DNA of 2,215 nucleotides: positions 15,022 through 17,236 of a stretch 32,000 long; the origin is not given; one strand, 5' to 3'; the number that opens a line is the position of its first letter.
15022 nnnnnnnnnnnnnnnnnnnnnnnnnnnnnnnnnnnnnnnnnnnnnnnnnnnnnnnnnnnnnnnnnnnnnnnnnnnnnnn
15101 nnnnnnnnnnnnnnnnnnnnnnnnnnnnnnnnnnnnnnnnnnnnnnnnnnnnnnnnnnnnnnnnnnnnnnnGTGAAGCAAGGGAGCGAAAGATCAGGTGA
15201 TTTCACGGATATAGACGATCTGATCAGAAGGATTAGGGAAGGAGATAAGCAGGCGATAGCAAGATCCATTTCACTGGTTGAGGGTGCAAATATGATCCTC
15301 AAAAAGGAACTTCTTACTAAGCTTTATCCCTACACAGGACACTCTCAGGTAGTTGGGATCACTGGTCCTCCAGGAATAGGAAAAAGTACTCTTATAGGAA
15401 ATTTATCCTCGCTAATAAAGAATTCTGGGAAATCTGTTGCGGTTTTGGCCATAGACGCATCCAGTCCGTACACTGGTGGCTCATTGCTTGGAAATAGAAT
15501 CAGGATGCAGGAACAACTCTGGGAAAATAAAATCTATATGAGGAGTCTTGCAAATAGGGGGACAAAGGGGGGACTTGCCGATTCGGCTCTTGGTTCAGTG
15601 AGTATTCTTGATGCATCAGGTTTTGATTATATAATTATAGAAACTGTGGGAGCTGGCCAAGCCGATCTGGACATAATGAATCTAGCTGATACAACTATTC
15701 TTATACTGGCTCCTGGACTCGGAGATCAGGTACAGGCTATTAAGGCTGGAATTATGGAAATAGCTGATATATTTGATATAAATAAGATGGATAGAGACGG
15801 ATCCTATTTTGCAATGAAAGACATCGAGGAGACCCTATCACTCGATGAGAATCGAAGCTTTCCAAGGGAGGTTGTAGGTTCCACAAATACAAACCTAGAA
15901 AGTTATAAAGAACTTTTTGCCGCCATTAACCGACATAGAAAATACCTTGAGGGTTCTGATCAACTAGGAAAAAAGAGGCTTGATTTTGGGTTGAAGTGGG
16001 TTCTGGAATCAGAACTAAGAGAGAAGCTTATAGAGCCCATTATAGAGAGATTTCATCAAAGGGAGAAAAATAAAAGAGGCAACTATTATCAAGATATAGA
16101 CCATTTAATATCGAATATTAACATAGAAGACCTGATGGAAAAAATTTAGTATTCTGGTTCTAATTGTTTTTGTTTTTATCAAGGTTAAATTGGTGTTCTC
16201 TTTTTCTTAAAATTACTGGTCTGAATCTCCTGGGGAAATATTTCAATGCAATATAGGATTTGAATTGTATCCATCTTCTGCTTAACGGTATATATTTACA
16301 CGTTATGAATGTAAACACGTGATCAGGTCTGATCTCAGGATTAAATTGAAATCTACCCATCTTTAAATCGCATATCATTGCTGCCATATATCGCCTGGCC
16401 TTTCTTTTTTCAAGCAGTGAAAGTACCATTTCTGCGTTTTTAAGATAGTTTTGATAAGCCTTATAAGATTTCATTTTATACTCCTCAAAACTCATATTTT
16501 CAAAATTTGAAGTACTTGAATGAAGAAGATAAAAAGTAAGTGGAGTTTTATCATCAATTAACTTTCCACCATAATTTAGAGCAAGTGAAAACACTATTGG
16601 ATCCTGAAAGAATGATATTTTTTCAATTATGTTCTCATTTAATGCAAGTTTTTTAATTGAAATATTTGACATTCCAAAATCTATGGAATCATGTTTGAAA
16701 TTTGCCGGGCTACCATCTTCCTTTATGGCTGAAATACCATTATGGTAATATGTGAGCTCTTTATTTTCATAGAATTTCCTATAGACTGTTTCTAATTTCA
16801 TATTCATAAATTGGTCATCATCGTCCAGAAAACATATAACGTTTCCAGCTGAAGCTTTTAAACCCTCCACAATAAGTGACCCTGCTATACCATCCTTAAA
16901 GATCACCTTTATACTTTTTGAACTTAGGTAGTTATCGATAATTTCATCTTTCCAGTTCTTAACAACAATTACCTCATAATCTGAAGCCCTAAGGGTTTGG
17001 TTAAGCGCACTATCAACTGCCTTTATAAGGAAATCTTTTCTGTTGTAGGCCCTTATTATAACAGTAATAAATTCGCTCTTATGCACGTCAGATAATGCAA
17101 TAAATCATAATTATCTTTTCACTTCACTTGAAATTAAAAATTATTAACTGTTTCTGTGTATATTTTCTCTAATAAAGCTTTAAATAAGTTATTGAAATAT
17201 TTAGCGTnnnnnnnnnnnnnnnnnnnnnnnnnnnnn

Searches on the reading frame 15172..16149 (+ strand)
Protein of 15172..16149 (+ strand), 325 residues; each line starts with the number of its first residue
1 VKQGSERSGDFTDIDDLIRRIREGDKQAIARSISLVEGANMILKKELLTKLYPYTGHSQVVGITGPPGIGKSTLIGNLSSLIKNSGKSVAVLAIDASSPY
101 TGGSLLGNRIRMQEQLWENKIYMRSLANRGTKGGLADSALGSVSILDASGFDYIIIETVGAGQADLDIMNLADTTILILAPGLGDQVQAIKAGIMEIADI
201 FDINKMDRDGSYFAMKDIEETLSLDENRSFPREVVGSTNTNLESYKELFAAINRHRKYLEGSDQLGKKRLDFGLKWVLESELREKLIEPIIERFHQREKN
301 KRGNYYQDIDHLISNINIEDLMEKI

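Call 8: search_protein_families(library=pfam, proteins=[window:15172-16149:+], max_evalue=0.01)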
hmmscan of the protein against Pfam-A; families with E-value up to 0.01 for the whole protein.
window:15172-16149:+ (325 aa): 14 families
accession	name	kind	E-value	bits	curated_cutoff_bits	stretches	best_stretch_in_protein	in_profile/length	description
PF03308.22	MeaB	-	1e-71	241.6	23.1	1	30-279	2-258/273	Methylmalonyl Co-A mutase-associated GTPase MeaB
PF02492.25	cobW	-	1.1e-06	28.8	20.7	1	60-212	2-159/180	CobW/HypB/UreG, nucleotide-binding domain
PF00448.28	SRP54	-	1.6e-05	25.1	22.7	1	60-170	3-103/196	SRP54-type protein, GTPase domain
PF03266.21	NTPase_1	-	9.4e-05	22.8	23.9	1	61-90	2-31/168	NTPase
PF13604.12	AAA_30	-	0.00019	21.6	27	1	57-96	17-56/191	AAA domain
PF00005.33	ABC_tran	-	0.00038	21.5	25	1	57-98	10-51/137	ABC transporter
PF03029.23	ATP_bind_1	-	0.00053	20.3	27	1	63-97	1-35/240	Conserved hypothetical ATP binding protein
PF07728.20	AAA_5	-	0.0014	19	22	1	63-126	4-64/139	AAA domain (dynein-related subfamily)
PF13191.12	AAA_16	-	0.0015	19.5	32.6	1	55-86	21-52/167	AAA ATPase domain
PF01656.29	CbiA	-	0.0017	18.8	25.4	1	68-254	9-67/125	CobQ/CobB/MinD/ParA nucleotide binding domain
PF07693.20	KAP_NTPase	-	0.0025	17.6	20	1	56-98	18-60/293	KAP family P-loop domain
PF13401.12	AAA_22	-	0.0059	17.4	27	0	59-106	6-51/130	AAA domain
PF20720.3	nSTAND3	-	0.0076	16.4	27.2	0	58-86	17-45/155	Novel STAND NTPase 3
PF24883.2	NPHP3_N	-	0.0078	16.9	24.8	0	49-97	13-61/164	Nephrocystin 3, N-terminal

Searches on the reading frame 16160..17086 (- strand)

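Call 8: search_protein_families(library=pfam, proteins=[window:16160-17086:-], max_evalue=0.01)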
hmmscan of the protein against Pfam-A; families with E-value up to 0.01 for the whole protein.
window:16160-17086:- (308 aa): 1 family
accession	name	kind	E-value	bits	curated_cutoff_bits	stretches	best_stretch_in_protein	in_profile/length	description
PF00535.33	Glycos_transf_2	-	1.2e-15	58.3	23.3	1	8-110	1-108/168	Glycosyl transferase family 2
